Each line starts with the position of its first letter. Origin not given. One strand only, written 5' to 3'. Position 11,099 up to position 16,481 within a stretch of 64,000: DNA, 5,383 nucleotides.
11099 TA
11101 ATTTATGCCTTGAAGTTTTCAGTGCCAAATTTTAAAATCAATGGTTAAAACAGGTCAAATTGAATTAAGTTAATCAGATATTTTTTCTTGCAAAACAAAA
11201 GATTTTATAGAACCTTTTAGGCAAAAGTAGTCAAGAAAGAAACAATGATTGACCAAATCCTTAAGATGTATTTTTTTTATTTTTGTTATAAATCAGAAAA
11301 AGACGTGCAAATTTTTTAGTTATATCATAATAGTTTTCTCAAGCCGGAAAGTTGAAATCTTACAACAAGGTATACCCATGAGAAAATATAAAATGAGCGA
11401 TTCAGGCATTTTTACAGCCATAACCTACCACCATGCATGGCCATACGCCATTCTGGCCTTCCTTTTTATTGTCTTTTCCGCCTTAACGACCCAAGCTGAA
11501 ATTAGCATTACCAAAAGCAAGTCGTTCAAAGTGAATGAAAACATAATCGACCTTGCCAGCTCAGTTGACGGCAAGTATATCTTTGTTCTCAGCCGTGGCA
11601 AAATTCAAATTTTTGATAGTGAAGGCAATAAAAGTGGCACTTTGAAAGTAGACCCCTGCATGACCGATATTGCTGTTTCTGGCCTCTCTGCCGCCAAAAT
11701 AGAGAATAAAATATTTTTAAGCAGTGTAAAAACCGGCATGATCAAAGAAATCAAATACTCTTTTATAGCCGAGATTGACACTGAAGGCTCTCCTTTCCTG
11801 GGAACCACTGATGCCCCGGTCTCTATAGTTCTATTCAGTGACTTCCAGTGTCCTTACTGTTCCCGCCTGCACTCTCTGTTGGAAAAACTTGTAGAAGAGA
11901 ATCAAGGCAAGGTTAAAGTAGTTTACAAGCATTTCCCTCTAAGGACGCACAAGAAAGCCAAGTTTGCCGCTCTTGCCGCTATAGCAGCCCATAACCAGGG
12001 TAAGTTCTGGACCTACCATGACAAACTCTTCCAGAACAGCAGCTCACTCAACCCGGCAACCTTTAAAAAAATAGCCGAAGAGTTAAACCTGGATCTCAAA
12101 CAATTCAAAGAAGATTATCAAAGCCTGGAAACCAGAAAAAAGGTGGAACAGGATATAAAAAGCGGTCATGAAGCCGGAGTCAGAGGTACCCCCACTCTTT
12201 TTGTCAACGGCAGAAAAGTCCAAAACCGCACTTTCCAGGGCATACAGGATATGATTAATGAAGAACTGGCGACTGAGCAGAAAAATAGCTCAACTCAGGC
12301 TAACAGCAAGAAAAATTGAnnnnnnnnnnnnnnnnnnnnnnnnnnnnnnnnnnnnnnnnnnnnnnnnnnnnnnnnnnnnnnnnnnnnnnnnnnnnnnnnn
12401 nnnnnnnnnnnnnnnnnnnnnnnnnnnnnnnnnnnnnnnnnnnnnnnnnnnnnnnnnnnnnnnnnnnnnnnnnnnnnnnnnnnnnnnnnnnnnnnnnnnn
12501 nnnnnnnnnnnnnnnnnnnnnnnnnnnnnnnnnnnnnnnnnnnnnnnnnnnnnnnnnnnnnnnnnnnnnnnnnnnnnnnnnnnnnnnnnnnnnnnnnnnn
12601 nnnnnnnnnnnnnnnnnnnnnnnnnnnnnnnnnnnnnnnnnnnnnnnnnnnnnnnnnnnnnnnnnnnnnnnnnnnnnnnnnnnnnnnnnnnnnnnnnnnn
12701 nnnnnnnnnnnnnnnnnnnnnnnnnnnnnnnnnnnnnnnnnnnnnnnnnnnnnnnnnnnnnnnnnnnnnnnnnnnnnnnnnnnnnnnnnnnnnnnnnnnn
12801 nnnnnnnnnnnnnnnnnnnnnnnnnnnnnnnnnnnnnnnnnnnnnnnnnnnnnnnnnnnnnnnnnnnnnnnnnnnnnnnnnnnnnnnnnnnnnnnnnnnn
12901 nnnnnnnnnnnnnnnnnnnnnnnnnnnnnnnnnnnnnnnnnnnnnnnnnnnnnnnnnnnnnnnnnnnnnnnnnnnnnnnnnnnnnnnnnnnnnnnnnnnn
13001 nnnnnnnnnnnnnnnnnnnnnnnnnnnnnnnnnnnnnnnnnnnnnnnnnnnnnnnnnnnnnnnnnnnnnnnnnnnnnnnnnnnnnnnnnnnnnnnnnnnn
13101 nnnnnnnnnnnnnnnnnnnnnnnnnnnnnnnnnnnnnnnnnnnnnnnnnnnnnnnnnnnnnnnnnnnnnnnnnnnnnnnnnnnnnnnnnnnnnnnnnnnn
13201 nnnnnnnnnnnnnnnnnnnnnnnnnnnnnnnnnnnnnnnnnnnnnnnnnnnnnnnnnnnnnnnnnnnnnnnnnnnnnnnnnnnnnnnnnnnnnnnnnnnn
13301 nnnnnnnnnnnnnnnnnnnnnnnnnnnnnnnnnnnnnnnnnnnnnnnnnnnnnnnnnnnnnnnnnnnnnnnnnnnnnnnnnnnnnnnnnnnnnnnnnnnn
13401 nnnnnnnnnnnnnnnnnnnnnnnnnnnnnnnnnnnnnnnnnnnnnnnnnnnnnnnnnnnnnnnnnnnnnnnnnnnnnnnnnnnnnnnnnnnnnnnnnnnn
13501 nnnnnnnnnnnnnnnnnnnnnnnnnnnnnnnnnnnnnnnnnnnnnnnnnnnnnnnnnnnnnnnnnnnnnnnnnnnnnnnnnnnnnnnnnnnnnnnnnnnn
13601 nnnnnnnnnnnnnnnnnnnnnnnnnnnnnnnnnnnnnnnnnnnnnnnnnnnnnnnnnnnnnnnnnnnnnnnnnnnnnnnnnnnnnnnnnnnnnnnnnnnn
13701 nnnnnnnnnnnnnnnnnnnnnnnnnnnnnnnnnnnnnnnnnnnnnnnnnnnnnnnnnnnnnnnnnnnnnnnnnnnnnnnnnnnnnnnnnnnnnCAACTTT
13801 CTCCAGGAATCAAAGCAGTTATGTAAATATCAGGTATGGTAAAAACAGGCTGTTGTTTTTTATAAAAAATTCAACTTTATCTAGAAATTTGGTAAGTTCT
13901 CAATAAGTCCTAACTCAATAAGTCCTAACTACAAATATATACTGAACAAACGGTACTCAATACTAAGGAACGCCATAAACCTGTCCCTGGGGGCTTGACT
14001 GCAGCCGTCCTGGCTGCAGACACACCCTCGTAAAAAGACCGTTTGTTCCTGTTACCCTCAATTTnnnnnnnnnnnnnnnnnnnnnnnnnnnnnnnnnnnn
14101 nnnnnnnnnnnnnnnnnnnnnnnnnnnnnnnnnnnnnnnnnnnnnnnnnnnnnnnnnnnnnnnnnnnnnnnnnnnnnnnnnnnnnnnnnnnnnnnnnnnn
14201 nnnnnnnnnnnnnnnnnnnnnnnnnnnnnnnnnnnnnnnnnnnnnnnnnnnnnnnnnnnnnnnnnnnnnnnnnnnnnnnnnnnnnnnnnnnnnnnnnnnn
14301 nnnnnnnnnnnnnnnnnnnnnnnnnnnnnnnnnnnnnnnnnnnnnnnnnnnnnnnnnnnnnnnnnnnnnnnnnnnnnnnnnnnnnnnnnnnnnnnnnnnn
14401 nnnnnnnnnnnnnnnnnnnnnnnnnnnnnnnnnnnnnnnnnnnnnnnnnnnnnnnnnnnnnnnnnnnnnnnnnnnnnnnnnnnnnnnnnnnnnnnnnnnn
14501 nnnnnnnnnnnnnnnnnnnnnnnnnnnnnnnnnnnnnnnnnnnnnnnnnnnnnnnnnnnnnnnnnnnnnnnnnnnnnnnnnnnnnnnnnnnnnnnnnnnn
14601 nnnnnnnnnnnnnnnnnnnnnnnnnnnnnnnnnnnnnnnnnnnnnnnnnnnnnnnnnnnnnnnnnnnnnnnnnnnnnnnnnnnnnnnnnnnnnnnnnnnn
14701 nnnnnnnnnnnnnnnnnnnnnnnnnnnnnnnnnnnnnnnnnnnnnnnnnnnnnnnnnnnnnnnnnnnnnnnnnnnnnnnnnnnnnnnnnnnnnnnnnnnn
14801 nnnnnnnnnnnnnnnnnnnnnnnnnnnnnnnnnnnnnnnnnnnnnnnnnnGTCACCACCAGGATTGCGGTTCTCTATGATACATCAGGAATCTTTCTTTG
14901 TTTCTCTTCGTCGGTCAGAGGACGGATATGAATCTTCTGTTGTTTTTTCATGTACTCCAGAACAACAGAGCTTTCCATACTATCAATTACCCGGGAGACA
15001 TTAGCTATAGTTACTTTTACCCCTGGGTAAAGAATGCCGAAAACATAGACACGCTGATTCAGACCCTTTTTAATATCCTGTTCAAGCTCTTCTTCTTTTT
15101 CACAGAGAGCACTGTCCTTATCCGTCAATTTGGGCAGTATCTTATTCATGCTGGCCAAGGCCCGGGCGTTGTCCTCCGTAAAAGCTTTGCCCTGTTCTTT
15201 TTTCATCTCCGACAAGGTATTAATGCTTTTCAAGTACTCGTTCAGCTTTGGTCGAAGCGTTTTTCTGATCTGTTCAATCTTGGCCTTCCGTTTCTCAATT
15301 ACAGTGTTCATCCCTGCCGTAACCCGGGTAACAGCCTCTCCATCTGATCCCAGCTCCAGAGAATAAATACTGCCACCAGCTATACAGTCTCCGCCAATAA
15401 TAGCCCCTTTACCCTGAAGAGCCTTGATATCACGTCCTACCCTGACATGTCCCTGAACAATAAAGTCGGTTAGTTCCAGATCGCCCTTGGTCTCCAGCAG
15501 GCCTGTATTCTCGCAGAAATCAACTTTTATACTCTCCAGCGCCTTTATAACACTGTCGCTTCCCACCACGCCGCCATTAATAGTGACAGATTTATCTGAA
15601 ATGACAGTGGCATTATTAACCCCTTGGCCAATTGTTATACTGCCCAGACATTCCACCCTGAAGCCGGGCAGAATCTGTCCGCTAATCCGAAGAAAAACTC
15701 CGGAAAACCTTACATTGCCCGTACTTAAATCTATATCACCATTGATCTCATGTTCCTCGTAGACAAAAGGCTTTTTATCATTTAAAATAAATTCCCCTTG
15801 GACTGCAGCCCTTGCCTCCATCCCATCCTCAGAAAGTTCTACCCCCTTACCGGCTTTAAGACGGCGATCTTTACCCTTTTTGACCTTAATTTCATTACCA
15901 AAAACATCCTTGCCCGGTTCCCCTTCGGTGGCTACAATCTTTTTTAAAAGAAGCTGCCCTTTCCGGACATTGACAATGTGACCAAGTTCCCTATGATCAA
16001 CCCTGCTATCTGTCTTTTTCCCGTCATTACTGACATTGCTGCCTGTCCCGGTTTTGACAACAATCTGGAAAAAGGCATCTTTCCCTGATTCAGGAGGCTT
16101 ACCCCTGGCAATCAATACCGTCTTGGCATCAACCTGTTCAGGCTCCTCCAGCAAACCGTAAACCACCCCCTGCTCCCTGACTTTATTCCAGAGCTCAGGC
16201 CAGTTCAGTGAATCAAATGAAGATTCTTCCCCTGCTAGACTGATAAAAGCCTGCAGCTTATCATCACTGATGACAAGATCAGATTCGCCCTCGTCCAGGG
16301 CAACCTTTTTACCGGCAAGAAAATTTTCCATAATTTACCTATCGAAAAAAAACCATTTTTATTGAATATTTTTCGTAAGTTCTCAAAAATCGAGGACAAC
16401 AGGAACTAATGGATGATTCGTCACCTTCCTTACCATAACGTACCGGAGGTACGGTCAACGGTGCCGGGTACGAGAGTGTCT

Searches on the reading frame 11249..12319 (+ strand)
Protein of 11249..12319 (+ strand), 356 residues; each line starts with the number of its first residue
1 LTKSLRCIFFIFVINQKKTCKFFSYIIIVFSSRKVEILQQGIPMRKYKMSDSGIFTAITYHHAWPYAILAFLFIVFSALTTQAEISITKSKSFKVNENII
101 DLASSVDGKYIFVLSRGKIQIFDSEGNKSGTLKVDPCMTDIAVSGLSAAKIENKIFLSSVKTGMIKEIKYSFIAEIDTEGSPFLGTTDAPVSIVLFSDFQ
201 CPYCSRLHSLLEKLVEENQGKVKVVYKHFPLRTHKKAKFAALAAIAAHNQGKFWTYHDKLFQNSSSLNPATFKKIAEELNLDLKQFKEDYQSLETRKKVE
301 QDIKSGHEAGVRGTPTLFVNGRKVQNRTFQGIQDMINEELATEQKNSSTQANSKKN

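Call 16: search_protein_families(library=pfam, proteins=[window:11249-12319:+])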
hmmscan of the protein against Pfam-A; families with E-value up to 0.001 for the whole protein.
window:11249-12319:+ (356 aa): 6 families
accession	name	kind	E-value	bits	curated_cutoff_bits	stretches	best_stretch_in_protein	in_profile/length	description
PF13462.12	Thioredoxin_4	-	1.4e-30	107.1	23.2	1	178-337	2-164/165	Thioredoxin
PF01323.26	DSBA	-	1.6e-21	77.4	25.6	1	193-331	2-179/191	DSBA-like thioredoxin domain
PF13743.12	Thioredoxin_5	-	1.6e-09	38.2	27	1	258-326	101-170/186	Thioredoxin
PF13098.12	Thioredoxin_2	-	1.4e-06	29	27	1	193-323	9-85/104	Thioredoxin-like domain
PF13192.12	Thioredoxin_3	-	3.8e-06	27.3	24.8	0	200-226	9-35/76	Thioredoxin domain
PF00462.30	Glutaredoxin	-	0.00072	20.1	22.9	0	193-214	1-22/60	Glutaredoxin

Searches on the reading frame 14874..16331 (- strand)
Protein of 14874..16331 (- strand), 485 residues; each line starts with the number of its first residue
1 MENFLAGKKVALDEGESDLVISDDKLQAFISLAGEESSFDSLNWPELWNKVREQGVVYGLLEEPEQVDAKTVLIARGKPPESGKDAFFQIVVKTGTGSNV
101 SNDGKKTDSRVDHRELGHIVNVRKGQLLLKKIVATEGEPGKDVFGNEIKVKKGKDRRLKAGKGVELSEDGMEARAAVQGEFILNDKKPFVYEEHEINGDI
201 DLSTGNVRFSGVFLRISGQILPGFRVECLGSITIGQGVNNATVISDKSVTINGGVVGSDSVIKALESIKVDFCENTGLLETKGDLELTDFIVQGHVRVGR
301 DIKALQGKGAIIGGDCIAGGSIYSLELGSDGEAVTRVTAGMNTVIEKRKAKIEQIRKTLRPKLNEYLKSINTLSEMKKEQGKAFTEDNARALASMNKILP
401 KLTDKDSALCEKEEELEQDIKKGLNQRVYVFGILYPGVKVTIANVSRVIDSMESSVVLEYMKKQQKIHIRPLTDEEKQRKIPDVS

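Call 16: search_protein_families(library=pfam, proteins=[window:14874-16331:-])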
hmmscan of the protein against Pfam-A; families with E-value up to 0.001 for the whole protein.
window:14874-16331:- (485 aa): 2 families
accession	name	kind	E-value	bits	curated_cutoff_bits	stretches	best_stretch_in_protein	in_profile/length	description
PF03961.19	FapA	-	1.6e-47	162.8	31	1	193-460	2-267/272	Flagellar Assembly Protein A beta solenoid domain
PF20250.3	FapA_N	-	9.7e-39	133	27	1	19-184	3-176/178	Flagellar Assembly Protein A N-terminal region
